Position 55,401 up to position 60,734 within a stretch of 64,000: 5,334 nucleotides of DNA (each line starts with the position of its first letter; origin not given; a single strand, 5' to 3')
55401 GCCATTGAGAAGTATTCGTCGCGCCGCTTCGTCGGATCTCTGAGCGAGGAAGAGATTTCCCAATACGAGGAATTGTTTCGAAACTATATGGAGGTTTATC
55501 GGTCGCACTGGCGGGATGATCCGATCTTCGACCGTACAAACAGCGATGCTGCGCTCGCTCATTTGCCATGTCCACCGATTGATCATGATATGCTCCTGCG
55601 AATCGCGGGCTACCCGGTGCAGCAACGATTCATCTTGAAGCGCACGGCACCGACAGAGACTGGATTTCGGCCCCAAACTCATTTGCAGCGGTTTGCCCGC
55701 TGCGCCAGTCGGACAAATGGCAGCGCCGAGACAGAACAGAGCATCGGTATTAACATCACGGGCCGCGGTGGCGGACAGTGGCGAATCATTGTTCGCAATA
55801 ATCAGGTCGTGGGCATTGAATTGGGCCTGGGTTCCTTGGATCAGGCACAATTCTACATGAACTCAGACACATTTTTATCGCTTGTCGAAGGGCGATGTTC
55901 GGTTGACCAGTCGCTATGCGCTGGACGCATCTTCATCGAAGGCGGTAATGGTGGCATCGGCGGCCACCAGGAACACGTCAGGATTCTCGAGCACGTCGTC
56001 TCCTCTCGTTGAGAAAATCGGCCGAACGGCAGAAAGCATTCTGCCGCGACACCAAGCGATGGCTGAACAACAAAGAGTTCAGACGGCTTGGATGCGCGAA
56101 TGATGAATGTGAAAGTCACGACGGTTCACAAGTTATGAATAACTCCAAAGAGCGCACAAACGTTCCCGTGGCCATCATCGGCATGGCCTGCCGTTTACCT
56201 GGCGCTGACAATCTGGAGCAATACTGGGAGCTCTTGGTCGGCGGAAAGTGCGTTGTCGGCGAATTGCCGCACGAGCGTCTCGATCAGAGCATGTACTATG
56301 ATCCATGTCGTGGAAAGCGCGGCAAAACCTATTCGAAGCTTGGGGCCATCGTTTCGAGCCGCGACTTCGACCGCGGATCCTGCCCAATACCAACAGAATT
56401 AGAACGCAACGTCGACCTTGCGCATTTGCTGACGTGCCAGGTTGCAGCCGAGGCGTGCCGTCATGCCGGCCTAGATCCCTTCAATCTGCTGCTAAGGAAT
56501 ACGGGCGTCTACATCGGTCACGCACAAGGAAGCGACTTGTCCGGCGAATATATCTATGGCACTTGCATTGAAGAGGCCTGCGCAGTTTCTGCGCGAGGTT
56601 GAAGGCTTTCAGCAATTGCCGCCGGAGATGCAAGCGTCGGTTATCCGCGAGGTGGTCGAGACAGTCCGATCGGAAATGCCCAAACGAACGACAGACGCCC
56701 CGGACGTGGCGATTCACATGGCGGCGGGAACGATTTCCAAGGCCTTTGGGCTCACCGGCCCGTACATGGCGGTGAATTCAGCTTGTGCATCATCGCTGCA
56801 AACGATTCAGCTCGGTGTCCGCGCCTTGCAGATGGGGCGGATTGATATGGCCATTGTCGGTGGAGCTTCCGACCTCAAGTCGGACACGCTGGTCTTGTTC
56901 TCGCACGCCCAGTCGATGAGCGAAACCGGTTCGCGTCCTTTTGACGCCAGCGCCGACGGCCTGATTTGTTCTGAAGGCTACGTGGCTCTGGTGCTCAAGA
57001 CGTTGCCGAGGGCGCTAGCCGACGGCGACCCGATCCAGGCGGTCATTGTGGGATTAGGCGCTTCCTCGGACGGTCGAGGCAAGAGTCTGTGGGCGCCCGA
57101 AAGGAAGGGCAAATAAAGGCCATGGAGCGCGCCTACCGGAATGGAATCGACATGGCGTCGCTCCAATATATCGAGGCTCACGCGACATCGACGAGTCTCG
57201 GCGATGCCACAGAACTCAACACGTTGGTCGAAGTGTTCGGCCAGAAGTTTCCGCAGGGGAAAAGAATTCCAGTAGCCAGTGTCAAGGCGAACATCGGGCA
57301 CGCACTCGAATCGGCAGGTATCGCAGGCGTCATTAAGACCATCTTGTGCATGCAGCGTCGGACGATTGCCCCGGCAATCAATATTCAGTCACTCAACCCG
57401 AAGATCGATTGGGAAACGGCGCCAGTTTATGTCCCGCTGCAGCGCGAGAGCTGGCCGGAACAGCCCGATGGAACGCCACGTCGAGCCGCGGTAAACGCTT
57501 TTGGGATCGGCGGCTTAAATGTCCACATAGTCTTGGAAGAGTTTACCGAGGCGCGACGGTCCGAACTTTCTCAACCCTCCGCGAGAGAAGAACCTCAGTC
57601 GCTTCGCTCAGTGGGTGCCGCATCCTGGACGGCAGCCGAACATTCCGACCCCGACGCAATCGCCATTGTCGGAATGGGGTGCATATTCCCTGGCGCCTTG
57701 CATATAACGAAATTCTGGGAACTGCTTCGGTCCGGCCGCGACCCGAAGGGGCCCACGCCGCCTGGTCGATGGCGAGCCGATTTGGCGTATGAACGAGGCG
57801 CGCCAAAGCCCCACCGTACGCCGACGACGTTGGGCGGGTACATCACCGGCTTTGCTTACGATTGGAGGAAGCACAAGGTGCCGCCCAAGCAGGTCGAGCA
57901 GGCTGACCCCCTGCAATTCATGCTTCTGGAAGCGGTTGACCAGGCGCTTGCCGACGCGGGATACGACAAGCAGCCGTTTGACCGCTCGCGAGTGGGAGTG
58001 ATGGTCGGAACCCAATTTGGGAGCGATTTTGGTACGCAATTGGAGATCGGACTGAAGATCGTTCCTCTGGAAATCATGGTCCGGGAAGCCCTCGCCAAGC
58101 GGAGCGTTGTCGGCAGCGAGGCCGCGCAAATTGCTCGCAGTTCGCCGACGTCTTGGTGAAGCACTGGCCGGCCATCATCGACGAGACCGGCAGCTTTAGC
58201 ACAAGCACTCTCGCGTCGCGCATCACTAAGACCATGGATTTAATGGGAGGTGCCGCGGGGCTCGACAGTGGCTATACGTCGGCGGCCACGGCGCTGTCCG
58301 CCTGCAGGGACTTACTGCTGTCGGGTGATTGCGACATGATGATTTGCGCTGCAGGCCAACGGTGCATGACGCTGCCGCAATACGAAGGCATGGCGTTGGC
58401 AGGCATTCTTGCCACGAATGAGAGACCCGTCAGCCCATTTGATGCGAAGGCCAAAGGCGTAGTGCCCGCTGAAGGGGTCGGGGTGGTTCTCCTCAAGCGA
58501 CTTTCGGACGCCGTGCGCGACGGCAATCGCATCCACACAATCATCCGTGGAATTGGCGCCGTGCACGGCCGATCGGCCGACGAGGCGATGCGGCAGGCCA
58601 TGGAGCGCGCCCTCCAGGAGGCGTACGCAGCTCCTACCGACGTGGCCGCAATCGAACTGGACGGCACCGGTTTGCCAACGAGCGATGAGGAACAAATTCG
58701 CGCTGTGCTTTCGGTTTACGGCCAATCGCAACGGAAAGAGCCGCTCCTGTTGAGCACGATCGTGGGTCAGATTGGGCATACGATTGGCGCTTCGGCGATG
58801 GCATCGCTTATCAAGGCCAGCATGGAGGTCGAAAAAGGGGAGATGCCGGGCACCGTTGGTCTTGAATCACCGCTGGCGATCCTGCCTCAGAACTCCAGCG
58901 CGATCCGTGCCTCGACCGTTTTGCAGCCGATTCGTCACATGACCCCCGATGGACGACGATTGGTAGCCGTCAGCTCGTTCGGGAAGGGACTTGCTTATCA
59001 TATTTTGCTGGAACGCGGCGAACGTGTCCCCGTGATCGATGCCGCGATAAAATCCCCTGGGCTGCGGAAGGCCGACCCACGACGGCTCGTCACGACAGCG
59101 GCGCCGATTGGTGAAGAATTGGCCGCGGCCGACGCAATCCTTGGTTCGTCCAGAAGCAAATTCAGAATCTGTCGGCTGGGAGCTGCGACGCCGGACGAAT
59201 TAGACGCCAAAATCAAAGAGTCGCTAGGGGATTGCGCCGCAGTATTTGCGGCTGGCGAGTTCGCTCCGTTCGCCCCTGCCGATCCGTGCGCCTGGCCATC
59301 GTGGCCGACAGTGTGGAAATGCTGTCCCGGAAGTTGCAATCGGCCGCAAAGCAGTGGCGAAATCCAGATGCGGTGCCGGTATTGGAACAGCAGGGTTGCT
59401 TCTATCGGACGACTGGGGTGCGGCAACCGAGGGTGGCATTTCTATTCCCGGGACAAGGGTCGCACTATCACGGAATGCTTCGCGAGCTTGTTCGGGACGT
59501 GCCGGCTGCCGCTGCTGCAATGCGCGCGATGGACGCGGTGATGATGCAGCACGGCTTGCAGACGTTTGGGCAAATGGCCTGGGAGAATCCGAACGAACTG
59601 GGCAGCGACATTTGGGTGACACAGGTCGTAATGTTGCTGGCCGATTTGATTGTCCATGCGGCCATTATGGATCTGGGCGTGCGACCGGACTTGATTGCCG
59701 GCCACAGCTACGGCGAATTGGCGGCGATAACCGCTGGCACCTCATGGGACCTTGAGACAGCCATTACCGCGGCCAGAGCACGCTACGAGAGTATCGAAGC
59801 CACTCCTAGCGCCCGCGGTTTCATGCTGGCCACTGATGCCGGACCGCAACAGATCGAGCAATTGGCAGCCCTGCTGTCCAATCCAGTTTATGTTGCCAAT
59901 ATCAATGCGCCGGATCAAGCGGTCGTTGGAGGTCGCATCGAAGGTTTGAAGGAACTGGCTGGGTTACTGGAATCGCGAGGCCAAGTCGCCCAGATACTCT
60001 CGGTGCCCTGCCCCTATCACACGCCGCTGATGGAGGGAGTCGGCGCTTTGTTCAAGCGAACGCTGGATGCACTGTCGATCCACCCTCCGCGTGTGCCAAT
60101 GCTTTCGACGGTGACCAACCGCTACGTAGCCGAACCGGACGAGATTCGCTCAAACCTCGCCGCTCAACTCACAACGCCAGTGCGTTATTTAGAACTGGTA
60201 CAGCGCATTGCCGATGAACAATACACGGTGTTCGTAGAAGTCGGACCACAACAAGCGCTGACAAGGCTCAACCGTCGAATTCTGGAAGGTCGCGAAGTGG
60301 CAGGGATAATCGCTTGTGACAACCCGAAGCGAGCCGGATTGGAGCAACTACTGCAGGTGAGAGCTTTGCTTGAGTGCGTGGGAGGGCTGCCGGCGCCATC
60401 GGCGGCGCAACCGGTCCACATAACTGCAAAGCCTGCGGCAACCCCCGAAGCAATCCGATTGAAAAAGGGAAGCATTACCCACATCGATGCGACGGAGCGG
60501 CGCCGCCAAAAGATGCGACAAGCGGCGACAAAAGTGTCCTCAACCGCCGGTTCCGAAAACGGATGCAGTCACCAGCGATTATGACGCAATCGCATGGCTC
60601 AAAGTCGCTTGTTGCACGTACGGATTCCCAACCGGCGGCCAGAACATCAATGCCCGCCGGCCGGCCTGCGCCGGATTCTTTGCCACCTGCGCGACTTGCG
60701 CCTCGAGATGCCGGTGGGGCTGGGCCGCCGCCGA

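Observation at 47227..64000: Non-canonical PUFA-synthase-like (iterative type I PKS/FAS) lipid cluster with reductive-release and tailoring genes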

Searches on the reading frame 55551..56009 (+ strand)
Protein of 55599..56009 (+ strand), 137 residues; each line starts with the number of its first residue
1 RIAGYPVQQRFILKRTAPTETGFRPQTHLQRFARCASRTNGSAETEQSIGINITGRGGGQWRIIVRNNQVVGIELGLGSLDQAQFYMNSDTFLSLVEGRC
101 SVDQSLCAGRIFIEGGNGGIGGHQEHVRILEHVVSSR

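Call 29: search_protein_families(library=pfam, proteins=[window:55599-56009:+], max_evalue=5)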
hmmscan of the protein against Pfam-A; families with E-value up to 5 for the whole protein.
window:55599-56009:+ (137 aa): 2 families
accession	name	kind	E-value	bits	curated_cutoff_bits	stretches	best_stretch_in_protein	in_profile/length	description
PF02036.22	SCP2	-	0.025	15.4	21.3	1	47-115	21-88/101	SCP-2 sterol transfer family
PF14864.11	Alkyl_sulf_C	-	0.082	13.6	27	1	36-116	21-102/125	Alkyl sulfatase C-terminal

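Call 73: predict_structure(alignment_id=A3)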
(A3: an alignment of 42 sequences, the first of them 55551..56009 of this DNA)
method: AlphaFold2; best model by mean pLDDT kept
length: 153 residues; sequences in the alignment: 42
mean_pLDDT: 87.4   pTM: 0.73
mean pLDDT of the five models: 87.4, 86.6, 85.6, 85.6, 85.5
residues with pLDDT >= 90: 88; 70-90: 52; 50-70: 12; < 50: 1
segments of 3 or more residues with pLDDT < 50: none
pLDDT, mean of each block of 10 residues (from residue 1): 71 92 82 78 90 71 94 94 92 91 96 96 95 74 94 82
secondary structure, 60 per line:
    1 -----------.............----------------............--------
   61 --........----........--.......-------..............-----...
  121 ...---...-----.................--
elements in order: H12-24 H41-52 E63-70 E75-82 E85-91 E99-104 H105-112 H118-123 E127-129 H135-151

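Call 76: fold_search(model_id=the predicted structure, library=pdb)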
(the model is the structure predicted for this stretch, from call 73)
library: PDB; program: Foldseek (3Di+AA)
matches with E <= 10: 332; with E <= 0.001: 0
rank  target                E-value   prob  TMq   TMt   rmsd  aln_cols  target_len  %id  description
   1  4jd6_A                1.2e-03  1.00  0.40  0.17   5.2       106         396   15  Crystal structure of Mycobacterium tuberculosis Eis in complex with coenzyme A and tobramycin (released 2013-10-23)
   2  1wfr_MODEL_1_A        1.2e-03  0.99  0.36  0.38   7.7       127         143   16  Solution structure of the conserved hypothetical protein TT1886, possibly sterol carrier protein, from Thermus (released 2004-11-26)
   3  3bdq_A                1.8e-03  1.00  0.43  0.58   3.8        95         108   17  Room Tempreture Crystal Structure of Sterol Carrier Protein-2 Like-2 (released 2008-01-01)
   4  8af2_B                1.8e-03  1.00  0.47  0.57   4.4       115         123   16  Human Sterol Carrier Protein with unnatural amino acid 2,2'-bipyridine alanine incorporated at position 111 (released 2023-08-16)
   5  2cx7_B                2.1e-03  1.00  0.46  0.53   5.4       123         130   15  Crystal structure of sterol carrier protein 2 (released 2005-12-28)
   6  3bdq_B                2.2e-03  1.00  0.45  0.60   4.4       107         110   16  Room Tempreture Crystal Structure of Sterol Carrier Protein-2 Like-2 (released 2008-01-01)
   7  6x6y                  2.2e-03  1.00  0.38  0.17   5.4       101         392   15  Crystal structure of acetyltransferase Eis from Mycobacterium tuberculosis in complex with inhibitor SGT1264 (released 2021-06-02)
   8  2nbm_MODEL_1_A        2.2e-03  1.00  0.40  0.52   5.2        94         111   17  Solution NMR structure of ligand free sterol carrier protein 2 like 2 from Aedes aegypti (released 2017-03-08)
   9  6ovp_B                3.1e-03  1.00  0.40  0.46   7.1       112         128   13  Sterol Carrier Protein 2 from Yarrowia Lipolytica (apo form) (released 2020-05-20)
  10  2cx7_A                3.3e-03  1.00  0.48  0.55   5.2       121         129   15  Crystal structure of sterol carrier protein 2 (released 2005-12-28)
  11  4jgx_B                3.3e-03  1.00  0.40  0.46   6.8       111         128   14  The Structure of Sterol Carrier Protein 2 from the Yeast Yarrowia Lipolytica (released 2013-12-18)
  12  8f51                  5.1e-03  1.00  0.42  0.18   5.2       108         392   15  Crystal structure of acetyltransferase Eis from M. tuberculosis in complex with mefloquine (released 2023-02-01)
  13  6z1w                  5.4e-03  1.00  0.46  0.59   3.5       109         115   16  Crystal structure of human steroid carrier protein SL (SCP-2L) mutant A100C (released 2021-03-03)
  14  8af2_A                5.4e-03  1.00  0.43  0.52   5.1       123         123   16  Human Sterol Carrier Protein with unnatural amino acid 2,2'-bipyridine alanine incorporated at position 111 (released 2023-08-16)
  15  1ikt                  5.8e-03  1.00  0.43  0.54   4.8       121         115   13  LIGANDED STEROL CARRIER PROTEIN TYPE 2 (SCP-2) LIKE DOMAIN OF HUMAN MULTIFUNCTIONAL ENZYME TYPE 2 (MFE-2) (released 2001-11-14)
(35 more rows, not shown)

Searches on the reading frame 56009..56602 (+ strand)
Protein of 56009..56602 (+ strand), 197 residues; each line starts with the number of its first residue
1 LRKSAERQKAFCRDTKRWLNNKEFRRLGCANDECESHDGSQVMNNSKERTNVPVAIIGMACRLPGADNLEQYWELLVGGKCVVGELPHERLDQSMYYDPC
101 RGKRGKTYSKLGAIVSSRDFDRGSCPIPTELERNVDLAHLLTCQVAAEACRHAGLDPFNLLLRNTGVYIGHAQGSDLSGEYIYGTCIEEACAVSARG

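Call 5: search_protein_families(library=pfam, proteins=[window:56009-56602:+], max_evalue=0.01)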
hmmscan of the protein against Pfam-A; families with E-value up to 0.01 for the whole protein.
window:56009-56602:+ (197 aa): 1 family
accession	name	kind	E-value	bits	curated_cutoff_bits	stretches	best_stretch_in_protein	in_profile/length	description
PF00109.32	ketoacyl-synt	-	3.6e-24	86.2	20.8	1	53-175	3-126/252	Beta-ketoacyl synthase, N-terminal domain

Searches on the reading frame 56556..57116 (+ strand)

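Call 5: search_protein_families(library=pfam, proteins=[window:56556-57116:+], max_evalue=0.01)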
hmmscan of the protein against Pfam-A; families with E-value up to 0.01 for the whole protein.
window:56556-57116:+ (186 aa): 2 families
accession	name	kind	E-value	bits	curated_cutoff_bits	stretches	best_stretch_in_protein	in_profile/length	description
PF00109.32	ketoacyl-synt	-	1.4e-26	94.1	20.8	1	50-152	147-251/252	Beta-ketoacyl synthase, N-terminal domain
PF00108.29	Thiolase_N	-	4.6e-06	26.6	26.4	1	67-108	75-116/260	Thiolase, N-terminal domain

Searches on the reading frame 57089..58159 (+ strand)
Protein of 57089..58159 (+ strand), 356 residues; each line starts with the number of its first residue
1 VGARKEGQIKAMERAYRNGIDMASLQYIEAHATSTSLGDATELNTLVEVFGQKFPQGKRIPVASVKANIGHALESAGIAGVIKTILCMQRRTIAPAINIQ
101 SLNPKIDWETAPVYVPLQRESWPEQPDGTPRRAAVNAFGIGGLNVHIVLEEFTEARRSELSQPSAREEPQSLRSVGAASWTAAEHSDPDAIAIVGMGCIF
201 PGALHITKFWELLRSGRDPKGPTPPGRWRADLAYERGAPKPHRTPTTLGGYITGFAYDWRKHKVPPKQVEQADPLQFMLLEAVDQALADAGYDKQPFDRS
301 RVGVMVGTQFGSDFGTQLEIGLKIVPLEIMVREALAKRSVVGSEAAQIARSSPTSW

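Call 5: search_protein_families(library=pfam, proteins=[window:57089-58159:+], max_evalue=0.01)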
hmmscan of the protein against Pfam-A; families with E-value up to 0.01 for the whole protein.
window:57089-58159:+ (356 aa): 3 families
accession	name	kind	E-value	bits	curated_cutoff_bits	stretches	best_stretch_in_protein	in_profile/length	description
PF02801.28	Ketoacyl-synt_C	-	2.9e-27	95.5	20.8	1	4-99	23-118/119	Beta-ketoacyl synthase, C-terminal domain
PF00109.32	ketoacyl-synt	-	1.2e-25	91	20.8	1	190-312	3-126/252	Beta-ketoacyl synthase, N-terminal domain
PF16197.11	KAsynt_C_assoc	-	4.1e-09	37.3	33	1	103-162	2-56/111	Ketoacyl-synthetase C-terminal extension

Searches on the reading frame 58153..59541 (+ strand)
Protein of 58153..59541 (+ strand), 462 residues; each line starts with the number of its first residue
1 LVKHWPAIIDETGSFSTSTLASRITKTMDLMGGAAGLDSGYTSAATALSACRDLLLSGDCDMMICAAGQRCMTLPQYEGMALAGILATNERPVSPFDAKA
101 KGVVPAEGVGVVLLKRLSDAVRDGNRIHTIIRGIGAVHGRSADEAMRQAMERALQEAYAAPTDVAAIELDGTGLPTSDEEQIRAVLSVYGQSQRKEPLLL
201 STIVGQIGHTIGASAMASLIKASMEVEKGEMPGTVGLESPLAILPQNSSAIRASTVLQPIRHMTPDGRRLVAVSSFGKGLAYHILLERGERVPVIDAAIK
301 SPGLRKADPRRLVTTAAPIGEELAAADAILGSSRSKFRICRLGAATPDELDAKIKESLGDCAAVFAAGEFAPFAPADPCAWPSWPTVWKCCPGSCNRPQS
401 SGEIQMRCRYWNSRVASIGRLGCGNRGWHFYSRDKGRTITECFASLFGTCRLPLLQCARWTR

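Call 5: search_protein_families(library=pfam, proteins=[window:58153-59541:+], max_evalue=0.01)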
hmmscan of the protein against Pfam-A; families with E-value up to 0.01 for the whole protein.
window:58153-59541:+ (462 aa): 2 families
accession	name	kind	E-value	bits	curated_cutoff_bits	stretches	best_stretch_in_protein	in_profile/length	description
PF00109.32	ketoacyl-synt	-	1.1e-21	78.1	20.8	1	13-120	147-252/252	Beta-ketoacyl synthase, N-terminal domain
PF02801.28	Ketoacyl-synt_C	-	5e-19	68.9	20.8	1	143-237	24-118/119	Beta-ketoacyl synthase, C-terminal domain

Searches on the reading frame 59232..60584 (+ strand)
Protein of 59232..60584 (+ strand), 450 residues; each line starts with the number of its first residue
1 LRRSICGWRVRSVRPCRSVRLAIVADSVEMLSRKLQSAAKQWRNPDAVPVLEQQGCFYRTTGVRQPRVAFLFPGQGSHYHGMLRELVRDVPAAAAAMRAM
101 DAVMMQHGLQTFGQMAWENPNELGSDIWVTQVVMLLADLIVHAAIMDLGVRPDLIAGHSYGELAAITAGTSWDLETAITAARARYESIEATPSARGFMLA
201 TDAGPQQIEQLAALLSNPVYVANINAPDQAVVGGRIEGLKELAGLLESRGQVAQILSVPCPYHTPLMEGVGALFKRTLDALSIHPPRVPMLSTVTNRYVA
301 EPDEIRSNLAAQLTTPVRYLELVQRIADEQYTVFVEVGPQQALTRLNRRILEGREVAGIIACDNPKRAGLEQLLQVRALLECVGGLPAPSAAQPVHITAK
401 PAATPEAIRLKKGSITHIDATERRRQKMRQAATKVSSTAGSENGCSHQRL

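Call 5: search_protein_families(library=pfam, proteins=[window:59232-60584:+], max_evalue=0.01)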
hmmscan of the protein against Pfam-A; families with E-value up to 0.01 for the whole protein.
window:59232-60584:+ (450 aa): 1 family
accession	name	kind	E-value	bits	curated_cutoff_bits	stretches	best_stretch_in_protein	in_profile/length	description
PF00698.26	Acyl_transf_1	-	2.1e-33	116.6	32.7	1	70-352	2-280/319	Acyl transferase domain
